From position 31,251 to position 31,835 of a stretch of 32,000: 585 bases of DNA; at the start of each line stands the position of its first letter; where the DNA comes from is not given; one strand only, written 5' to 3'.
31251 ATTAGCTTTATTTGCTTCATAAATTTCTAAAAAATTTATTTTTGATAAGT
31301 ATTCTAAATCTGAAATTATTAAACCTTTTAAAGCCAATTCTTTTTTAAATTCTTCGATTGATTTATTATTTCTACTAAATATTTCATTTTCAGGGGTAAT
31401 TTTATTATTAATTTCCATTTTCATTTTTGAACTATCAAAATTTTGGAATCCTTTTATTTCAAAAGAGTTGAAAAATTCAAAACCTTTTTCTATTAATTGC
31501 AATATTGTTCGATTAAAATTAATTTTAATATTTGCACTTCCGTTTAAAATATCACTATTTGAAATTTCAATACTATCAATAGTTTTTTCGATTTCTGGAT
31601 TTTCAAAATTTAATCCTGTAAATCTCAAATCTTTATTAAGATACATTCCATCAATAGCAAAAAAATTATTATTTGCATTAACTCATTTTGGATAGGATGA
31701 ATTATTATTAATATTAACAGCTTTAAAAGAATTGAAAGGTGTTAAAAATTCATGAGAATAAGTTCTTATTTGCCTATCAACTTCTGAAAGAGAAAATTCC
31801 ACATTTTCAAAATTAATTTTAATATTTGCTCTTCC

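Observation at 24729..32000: Rearranged array of about 780-aa double-anchored surface-protein genes built from a duplicated two-gene super-unit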

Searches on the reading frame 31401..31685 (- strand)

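Call 40: search_protein_families(library=pfam, max_evalue=10, proteins=[window:31401-31685:-])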
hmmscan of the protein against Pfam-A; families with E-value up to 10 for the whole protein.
seq(95 aa): 1 family
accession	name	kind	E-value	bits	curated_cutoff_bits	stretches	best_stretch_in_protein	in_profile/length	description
PF17965.7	MucBP_2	-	0.015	16.2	23.4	1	40-87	15-62/74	Mucin binding domain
